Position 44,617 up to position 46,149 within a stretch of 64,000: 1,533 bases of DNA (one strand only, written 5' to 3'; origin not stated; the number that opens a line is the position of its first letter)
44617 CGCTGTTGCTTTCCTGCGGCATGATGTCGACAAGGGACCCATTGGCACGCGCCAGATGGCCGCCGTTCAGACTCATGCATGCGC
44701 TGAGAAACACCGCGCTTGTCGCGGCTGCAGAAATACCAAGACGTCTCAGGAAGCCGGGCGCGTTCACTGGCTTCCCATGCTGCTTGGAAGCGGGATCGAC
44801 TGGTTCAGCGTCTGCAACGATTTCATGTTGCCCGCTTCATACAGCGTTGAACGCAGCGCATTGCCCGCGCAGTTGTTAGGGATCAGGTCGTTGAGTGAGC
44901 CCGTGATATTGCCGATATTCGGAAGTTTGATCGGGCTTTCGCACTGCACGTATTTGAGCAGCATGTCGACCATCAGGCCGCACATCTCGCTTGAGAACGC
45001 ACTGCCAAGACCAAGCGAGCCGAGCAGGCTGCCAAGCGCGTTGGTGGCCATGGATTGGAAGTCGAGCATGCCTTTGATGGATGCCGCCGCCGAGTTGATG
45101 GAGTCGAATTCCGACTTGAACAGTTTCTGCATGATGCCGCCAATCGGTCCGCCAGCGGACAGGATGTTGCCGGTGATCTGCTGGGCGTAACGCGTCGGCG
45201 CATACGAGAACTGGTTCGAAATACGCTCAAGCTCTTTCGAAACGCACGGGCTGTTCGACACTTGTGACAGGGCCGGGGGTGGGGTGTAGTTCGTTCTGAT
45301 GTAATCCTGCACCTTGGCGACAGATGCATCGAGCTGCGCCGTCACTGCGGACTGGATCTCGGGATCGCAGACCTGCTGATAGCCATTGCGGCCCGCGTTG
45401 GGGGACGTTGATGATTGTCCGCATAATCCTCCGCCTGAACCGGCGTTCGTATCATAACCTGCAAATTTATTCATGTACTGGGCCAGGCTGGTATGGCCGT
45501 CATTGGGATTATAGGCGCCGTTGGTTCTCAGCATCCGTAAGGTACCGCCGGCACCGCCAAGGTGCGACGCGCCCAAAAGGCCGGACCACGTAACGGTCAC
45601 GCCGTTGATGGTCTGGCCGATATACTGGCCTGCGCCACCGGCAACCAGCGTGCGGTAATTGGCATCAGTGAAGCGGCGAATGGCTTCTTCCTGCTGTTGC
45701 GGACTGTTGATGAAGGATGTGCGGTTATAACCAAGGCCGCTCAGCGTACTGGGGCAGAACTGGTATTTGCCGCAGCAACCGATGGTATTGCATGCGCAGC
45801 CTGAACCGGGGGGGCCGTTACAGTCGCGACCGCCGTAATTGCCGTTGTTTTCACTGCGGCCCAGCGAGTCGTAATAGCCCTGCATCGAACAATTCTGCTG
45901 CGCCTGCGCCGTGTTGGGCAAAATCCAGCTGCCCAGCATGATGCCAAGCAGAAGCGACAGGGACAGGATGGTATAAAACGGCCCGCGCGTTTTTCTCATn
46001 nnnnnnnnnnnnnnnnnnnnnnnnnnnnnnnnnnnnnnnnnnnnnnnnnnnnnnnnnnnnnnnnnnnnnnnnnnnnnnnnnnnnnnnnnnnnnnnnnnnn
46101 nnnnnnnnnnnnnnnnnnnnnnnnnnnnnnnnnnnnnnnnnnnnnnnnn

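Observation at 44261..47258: Tandemly duplicated two-gene secreted module (A-B, A'-B') of unrecognised families; A' carries a Cys-rich lytic-transglycosylase-like head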

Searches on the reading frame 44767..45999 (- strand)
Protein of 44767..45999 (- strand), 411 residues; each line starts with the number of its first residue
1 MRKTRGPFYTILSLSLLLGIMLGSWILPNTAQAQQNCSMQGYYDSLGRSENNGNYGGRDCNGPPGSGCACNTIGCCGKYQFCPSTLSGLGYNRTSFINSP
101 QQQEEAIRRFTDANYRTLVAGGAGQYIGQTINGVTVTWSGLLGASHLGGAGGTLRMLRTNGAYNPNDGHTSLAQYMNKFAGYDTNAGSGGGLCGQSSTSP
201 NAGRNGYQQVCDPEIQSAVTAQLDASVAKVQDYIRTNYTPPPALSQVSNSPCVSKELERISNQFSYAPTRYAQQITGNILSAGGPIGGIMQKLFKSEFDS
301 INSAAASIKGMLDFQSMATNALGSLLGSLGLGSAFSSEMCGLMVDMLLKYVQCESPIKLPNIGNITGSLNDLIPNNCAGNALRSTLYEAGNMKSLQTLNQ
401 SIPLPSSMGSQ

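Call 5: search_protein_families(library=pfam, proteins=[window:44767-45999:-], max_evalue=1)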
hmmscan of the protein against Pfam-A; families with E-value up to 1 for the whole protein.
window:44767-45999:- (411 aa): 0 families

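Call 6: search_protein_families(library=ncbifam, proteins=[window:44767-45999:-], max_evalue=1)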
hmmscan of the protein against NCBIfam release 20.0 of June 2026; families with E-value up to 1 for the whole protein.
window:44767-45999:- (411 aa): 0 families

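Call 7: find_homologous_proteins(query=window:44767-45999:-)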
Query window:44767-45999:- (411 aa): 14 proteins with E <= 0.001 among 8000 candidates.
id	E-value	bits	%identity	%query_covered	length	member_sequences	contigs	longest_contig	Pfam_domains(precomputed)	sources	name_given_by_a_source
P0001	2.5e-271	918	100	100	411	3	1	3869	-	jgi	-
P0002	2.1e-121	424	51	95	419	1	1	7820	-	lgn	-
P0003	7.0e-116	406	50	97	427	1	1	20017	-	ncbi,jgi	ncbi:MAG TPA: hypothetical protein VIN59_01090 [Alphaproteobacteria bacterium]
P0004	7.6e-99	350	45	97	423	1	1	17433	-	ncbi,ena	-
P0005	9.7e-87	310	44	92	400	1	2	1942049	-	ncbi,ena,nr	ncbi:MAG: hypothetical protein H6866_08370 [Rhodospirillales bacterium]|nr:MAG: hypothetical protein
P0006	1.4e-85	306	45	89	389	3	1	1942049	-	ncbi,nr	ncbi:MAG: hypothetical protein H6866_08380 [Rhodospirillales bacterium]|nr:MAG: hypothetical protein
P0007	3.8e-85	304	70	49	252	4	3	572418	-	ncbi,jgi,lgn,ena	jgi:hypothetical protein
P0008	5.7e-76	274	61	49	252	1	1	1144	-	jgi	jgi:hypothetical protein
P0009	8.9e-76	274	65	47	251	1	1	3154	-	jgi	jgi:hypothetical protein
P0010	2.5e-74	269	62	47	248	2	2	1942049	-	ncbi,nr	ncbi:MAG: hypothetical protein KDJ49_09130 [Alphaproteobacteria bacterium]|nr:hypothetical protein [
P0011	1.9e-72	263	60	50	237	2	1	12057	-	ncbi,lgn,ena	-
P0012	3.1e-67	245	59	47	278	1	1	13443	-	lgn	-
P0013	8.6e-49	185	44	48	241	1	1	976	-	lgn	-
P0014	4.5e-47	179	46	47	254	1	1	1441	-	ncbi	-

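Call 8: search_solved_structures(query=window:44767-45999:-, max_evalue=10)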
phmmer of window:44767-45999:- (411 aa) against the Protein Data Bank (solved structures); distinct sequences matched with E-value up to 10: 0.

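Call 9: search_protein_families(library=phrogs, proteins=[window:44767-45999:-], max_evalue=1)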
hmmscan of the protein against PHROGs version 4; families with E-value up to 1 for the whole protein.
window:44767-45999:- (411 aa): 2 families
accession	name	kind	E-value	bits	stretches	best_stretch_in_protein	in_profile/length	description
phrog_26675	-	lysis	5.4e-05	22.9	1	93-187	201-291/643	endolysin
phrog_37270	-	unknown function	0.066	13.2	1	251-309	211-269/323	-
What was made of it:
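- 45445..45894 (-): A' head: lysozyme-like domain of an uncurated family with about 2,900 representative clusters. Glu50 lies in GRSENNG (45841-45855) and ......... is at 45745-45771. PHROG endolysin at 5e-5 (call 9).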

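Call 11: find_encoding_contigs(protein=P0005, flank=10000, max_places=3)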
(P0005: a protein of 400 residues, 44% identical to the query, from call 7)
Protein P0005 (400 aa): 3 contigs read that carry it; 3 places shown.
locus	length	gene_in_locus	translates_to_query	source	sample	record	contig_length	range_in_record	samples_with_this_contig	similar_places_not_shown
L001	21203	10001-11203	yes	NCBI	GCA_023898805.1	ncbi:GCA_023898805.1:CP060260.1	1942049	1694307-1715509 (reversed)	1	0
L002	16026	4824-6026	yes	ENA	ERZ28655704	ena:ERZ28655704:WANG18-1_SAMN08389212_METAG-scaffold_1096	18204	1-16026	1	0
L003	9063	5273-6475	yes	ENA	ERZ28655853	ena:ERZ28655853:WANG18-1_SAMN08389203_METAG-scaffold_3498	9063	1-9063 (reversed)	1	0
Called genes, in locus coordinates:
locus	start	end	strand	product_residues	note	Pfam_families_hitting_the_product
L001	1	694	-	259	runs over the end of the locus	PF00520:Ion_trans, PF07885:Ion_trans_2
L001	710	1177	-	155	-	PF03061:4HBT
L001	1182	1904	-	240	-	PF01738:DLH, PF02230:Abhydrolase_2 (weak)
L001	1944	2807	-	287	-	PF00106:adh_short, PF13561:adh_short_C2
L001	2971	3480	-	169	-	PF13441:Gly-zipper_YMGG (weak), PF05433:Rick_17kDa_Anti, PF16998:17kDa_Anti_2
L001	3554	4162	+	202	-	PF01243:PNPOx_N, PF10590:PNP_phzG_C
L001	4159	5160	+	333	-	PF09243:Rsm22, PF13489:Methyltransf_23 (weak)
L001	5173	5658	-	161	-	PF13404:HTH_AsnC-type, PF13412:HTH_24, PF01047:MarR (weak), PF01037:AsnC_trans_reg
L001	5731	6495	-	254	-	PF00483:NTP_transferase, PF12804:NTP_transf_3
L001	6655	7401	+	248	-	-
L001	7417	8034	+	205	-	-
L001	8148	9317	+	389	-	-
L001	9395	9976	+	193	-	-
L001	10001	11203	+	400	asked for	-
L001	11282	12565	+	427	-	PF04413:Glycos_transf_N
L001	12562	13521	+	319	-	PF02606:LpxK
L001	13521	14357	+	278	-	PF03279:Lip_A_acyltrans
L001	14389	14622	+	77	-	-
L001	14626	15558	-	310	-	PF07549:Sec_GG, PF02355:SecD_SecF_C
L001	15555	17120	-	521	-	PF13721:SecD-TM1 (faint), PF21760:SecD_1st, PF22599:SecDF_P1_head, PF02355:SecD_SecF_C, PF00873:ACR_tran (weak), PF03176:MMPL (weak)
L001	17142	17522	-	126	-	PF02699:YajC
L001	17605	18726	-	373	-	PF01435:Peptidase_M48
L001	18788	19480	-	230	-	PF01135:PCMT, PF00398:RrnaAD (weak), PF13649:Methyltransf_25 (weak)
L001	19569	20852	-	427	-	PF02403:Seryl_tRNA_N, PF00587:tRNA-synt_2b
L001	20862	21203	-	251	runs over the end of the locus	PF21948:LplA-B_cat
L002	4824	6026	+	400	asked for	-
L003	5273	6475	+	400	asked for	-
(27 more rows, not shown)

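Call 14: find_related_loci(query=A1, collection=genome_contigs, flank=8000)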
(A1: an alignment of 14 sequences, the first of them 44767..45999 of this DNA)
Query A1 (411 aa) in genome_contigs; peptide patterns used: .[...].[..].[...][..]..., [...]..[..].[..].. (x = any residue, [..] = any of these).
31 stretches matched a pattern; 3 encode a relative of the query (tblastn E <= 1e-3); 3 distinct loci.
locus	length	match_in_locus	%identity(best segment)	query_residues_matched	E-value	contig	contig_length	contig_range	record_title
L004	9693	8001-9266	50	2-404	1e-113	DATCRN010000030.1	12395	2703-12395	MAG TPA_asm: Alphaproteobacteria bacterium isolate SMAG_U7280 k141_383658, whole genome shotgun sequence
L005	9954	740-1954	45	4-402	5e-106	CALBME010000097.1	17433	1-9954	MAG TPA_asm: uncultured Micavibrio sp. isolate SRR6231188_bin.81_CONCOCT_v1.1_MAG genome assembly, contig: ERZ650241.109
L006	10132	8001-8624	60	196-402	2e-71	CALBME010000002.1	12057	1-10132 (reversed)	MAG TPA_asm: uncultured Micavibrio sp. isolate SRR6231188_bin.81_CONCOCT_v1.1_MAG genome assembly, contig: ERZ650241.179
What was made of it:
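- One carrier MAG is labelled 'uncultured Micavibrio sp.' (call 14).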

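Call 28: find_encoding_contigs(protein=P0007, flank=3000, max_places=6)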
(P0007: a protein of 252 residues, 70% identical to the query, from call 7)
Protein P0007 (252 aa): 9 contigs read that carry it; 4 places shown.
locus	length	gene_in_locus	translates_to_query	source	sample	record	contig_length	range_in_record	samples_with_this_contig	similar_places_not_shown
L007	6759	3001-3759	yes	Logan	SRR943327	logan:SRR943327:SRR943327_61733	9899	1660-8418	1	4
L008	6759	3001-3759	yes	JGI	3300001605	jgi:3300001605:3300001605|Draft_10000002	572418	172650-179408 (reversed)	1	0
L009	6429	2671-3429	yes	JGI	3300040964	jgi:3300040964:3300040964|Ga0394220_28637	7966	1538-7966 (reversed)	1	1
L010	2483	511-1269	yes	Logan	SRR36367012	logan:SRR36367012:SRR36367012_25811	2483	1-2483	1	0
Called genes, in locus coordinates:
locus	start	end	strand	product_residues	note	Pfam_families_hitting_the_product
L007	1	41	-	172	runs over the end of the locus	PF05433:Rick_17kDa_Anti, PF16998:17kDa_Anti_2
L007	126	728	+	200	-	PF12766:Pyridox_oxase_2 (weak), PF01243:PNPOx_N, PF10590:PNP_phzG_C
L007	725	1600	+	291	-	PF09243:Rsm22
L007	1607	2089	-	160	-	PF13404:HTH_AsnC-type, PF13412:HTH_24, PF01047:MarR (weak), PF01037:AsnC_trans_reg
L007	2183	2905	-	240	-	PF00483:NTP_transferase, PF12804:NTP_transf_3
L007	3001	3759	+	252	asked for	-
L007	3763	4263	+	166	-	-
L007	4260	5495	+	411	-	-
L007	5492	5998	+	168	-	-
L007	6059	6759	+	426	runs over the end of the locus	PF04413:Glycos_transf_N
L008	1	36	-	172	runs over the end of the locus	PF05433:Rick_17kDa_Anti, PF16998:17kDa_Anti_2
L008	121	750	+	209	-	-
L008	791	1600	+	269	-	PF09243:Rsm22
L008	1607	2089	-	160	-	PF13404:HTH_AsnC-type, PF13412:HTH_24, PF01047:MarR (weak), PF01037:AsnC_trans_reg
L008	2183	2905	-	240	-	PF00483:NTP_transferase, PF12804:NTP_transf_3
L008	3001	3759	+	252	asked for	-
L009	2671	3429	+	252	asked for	-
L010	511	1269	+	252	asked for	-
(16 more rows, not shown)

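Call 31: predict_structure(alignment_id=A1)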
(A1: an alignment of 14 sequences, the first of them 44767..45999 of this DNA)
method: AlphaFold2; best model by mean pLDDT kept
length: 411 residues; sequences in the alignment: 14
mean_pLDDT: 52.5   pTM: 0.38
mean pLDDT of the five models: 52.5, 52.5, 51.2, 50.7, 48.4
residues with pLDDT >= 90: 5; 70-90: 111; 50-70: 37; < 50: 258
segments of 3 or more residues with pLDDT < 50: 1-5, 27-34, 53-72, 164-169, 185-220, 222-226, 237-411
pLDDT, mean of each block of 10 residues (from residue 1): 56 79 55 57 78 44 43 68 85 84 88 89 87 82 83 83 51 68 47 38 26 42 49 45 36 42 40 34 27 29 36 39 38 39 46 36 35 38 42 35 36 31
secondary structure, 60 per line:
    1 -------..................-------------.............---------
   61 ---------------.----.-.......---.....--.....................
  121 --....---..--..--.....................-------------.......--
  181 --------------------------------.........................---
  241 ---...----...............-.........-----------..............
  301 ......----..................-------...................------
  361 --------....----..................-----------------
elements in order: H8-25 H39-51 H83-89 H93-97 H100-120 H123-126 H138-158 H172-178 H213-237 H251-265 H267-275 H287-306 H311-328 H336-354 H369-372 H377-394
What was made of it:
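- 45445..45894 (-): pLDDT about 80-89 (call 31).
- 44767..45378 (-): A' C-domain: about 200 aa, predicted all-helical, with five invariant Cys (211, 252, 340, 353, 377); shared with A. Low-confidence model (call 31).
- On Lysozyme-like superfamily (SLT, Rpf and goose-lysozyme type): Head pLDDT is about 80-89 (call 31).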

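Call 34: fold_search(model_id=the predicted structure, library=pdb)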
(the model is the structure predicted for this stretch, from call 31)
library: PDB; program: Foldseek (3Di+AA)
matches with E <= 10: 46; with E <= 0.001: 0
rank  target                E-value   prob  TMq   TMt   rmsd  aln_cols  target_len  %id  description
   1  5mpq                  1.6e-01  0.63  0.16  0.12  12.1       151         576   14  Bulgecin A: The key to a broad-spectrum inhibitor that targets lytic transglycosylases (released 2017-03-29)
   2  5o2n_A                2.1e-01  0.57  0.16  0.12  12.1       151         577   14  Lytic transglycosylase in action (released 2018-03-14)
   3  4dq5_A                3.9e-01  0.90  0.22  0.50   6.0       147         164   20  Structural Investigation of Bacteriophage Phi6 Lysin (WT) (released 2013-01-02)
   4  7lam_A                3.9e-01  0.63  0.18  0.14   9.4       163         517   15  Crystal structure of Campylobacter jejuni Cj0843c lytic transglycosylase in complex with N,N',N''-triacetylchitotriose (released 2021-04-21)
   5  8gfb                  3.9e-01  0.54  0.17  0.14   9.7       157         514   15  Crystal structure of soluble lytic transglycosylase Cj0843 of Campylobacter jejuni in complex with Fv16b inhibitor (released 2023-05-24)
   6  8gfc                  4.6e-01  0.69  0.19  0.16   8.3       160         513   14  Crystal structure of soluble lytic transglycosylase Cj0843 of Campylobacter jejuni in complex with Fv17b inhibitor (released 2023-05-24)
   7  6cf8                  4.8e-01  0.47  0.17  0.14   9.3       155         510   14  Crystal structure of Cj0843 lytic transglycosylase of Campylobacter jejuni at 1.87A resolution (released 2018-05-30)
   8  3bkh                  5.4e-01  0.77  0.22  0.33   6.1       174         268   14  Crystal structure of the bacteriophage phiKZ lytic transglycosylase, gp144 (released 2008-01-08)
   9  8gf0                  5.4e-01  0.51  0.18  0.15   9.5       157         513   16  Crystal structure of soluble lytic transglycosylase Cj0843 of Campylobacter jejuni in complex with LV8044 inhibitor (released 2023-05-24)
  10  6cfc                  5.7e-01  0.51  0.18  0.15   9.2       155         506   14  Crystal structure of soluble lytic transglycosylase Cj0843 of Campylobacter jejuni in complex with Bulgecin A (released 2018-05-30)
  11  1qte                  6.3e-01  0.63  0.16  0.11   7.4       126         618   15  CRYSTAL STRUCTURE OF THE 70 KDA SOLUBLE LYTIC TRANSGLYCOSYLASE SLT70 FROM ESCHERICHIA COLI AT 1.90 A RESOLUTION IN COMPL (released 1999-08-31)
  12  4ow1_A                7.1e-01  0.85  0.12  0.52   4.3        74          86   23  Crystal Structure of Resuscitation Promoting Factor C (released 2014-06-18)
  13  4ow1_X                7.5e-01  0.77  0.12  0.56   5.2        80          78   24  Crystal Structure of Resuscitation Promoting Factor C (released 2014-06-18)
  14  4ow1_T                8.3e-01  0.80  0.12  0.50   4.3        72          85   24  Crystal Structure of Resuscitation Promoting Factor C (released 2014-06-18)
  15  6v3z_A                1.0e+00  0.33  0.18  0.36   9.4       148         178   13  Structure of Salmonella enteritidis Sen1395 (released 2020-01-29)
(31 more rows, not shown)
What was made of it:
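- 45445..45894 (-): PDB hits are LT-dominated (call 34).
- On Lysozyme-like superfamily (SLT, Rpf and goose-lysozyme type): PDB hits are almost all LTs or lysozymes (call 34).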

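Call 38: search_protein_representatives(alignment_id=A4)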
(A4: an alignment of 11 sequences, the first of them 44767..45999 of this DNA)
Query: 11 sequences, 372 profile positions. Proteins with E-value up to 0.001 (for the whole library): 2993; up to 1e-10: 893; up to 1e-30: 24. The best 150 are listed.
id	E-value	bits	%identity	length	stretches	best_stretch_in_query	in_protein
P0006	3.5e-159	546.5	-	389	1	12-370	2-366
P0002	2.4e-150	517.4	-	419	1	11-368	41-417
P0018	1.5e-116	406.2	-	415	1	15-364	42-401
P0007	4.1e-105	368.6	-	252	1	142-369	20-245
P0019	3.2e-100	352.5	-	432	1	11-365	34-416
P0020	3.6e-86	306.2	-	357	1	61-365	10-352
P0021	1.9e-82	294.0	-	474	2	122-365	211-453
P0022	9.4e-82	291.7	-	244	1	153-370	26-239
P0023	6.0e-78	279.2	-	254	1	129-365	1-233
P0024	1.7e-77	277.7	-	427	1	148-364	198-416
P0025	7.7e-72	259.1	-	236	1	158-371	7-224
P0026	5.1e-68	246.5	-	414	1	114-357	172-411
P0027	2.3e-67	244.3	-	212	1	161-366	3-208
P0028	1.4e-65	238.5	-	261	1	159-364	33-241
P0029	1.8e-64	234.8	-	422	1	145-358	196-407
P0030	3.7e-63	230.5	-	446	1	11-355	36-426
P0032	3.9e-51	190.9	-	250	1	159-362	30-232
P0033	3.0e-46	174.9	-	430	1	43-362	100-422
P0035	4.9e-39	151.1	-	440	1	137-355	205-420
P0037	1.6e-35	139.6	-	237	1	157-364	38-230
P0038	1.0e-34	136.9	-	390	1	11-353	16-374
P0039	4.7e-29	118.3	-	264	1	157-344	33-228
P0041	1.4e-27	113.5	-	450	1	12-321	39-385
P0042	5.5e-27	111.5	-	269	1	11-143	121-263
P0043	1.9e-23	99.9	-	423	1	11-223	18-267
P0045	4.8e-22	95.2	-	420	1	50-347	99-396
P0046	2.3e-21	93.0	-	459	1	12-258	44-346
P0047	2.6e-21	92.8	-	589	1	11-151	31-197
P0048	1.1e-20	90.7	-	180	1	11-140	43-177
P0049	2.1e-20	89.8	-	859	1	12-170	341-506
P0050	2.6e-20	89.5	-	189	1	12-142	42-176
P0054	7.4e-20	88.0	-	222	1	13-143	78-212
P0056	7.6e-20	88.0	-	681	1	11-151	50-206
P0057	7.7e-20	88.0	-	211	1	13-142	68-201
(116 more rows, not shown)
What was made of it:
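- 45445..45894 (-): Family size from call 38.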

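Call 40: search_protein_families(library=pfam, proteins=[P0021, P0024, P0026, P0029, P0035, P0048, P0054, P0047, P0049, P0056], max_evalue=0.01)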
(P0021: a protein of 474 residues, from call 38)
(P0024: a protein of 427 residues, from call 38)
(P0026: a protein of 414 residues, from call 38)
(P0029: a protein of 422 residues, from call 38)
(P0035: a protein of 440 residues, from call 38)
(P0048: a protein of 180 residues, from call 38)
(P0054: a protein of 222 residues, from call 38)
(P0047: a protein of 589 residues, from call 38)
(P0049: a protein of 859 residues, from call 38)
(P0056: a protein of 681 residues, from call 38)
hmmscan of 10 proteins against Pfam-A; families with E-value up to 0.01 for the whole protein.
P0021 (474 aa): 0 families

P0024 (427 aa): 1 family
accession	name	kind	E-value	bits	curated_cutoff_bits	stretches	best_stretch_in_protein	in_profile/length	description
PF01551.29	Peptidase_M23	-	4e-11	43.4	28.7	1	70-161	2-90/96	Peptidase family M23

P0026 (414 aa): 1 family
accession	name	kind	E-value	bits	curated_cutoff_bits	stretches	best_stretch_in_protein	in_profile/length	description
PF01551.29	Peptidase_M23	-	1.1e-16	61.3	28.7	1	68-158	2-92/96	Peptidase family M23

P0029 (422 aa): 1 family
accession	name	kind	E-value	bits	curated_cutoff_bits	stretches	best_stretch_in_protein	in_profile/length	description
PF01551.29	Peptidase_M23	-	1.8e-15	57.3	28.7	1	70-156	2-88/96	Peptidase family M23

P0035 (440 aa): 2 families
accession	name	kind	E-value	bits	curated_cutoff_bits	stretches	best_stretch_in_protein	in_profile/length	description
PF01551.29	Peptidase_M23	-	4.8e-15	56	28.7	1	80-164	2-87/96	Peptidase family M23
PF13533.13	Biotin_lipoyl_2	-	0.0044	17.3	29.8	0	132-145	15-28/32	Biotin-lipoyl like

P0048 (180 aa): 2 families
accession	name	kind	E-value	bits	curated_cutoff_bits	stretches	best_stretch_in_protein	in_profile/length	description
PF01464.25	SLT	-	0.0061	16.6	21.3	0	47-156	17-111/117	Transglycosylase SLT domain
PF06737.19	Transglycosylas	-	0.0067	17.5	27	0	46-82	6-42/77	Transglycosylase-like domain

P0054 (222 aa): 0 families

P0047 (589 aa): 0 families

P0049 (859 aa): 0 families

P0056 (681 aa): 1 family
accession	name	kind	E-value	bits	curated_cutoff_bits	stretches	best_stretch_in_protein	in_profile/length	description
PF13229.12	Beta_helix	-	1.5e-08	34.9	25.9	2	393-548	6-117/158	Right handed beta helix region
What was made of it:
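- On Peptidase_M23 (heads of relatives; not present in the window): P0024, P0026, P0029 and P0035 score 43-61 bits against a cut-off of 28.7 (call 40).
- Peptidase_M23 heads are in P0024, P0026, P0029 and P0035, with Pfam E from 4e-11 to 1e-16, all above the cut-off (calls 38, 40).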

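Call 43: find_encoding_contigs(protein=P0026, flank=8000, max_places=4)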
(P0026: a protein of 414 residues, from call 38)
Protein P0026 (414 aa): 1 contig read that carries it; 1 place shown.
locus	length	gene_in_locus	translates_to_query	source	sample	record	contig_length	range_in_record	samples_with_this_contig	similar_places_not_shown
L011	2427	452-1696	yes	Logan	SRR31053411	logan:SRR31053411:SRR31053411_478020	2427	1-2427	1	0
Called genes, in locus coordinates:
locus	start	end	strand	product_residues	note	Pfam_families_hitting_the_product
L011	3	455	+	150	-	?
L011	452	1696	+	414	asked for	PF01551:Peptidase_M23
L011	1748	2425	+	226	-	?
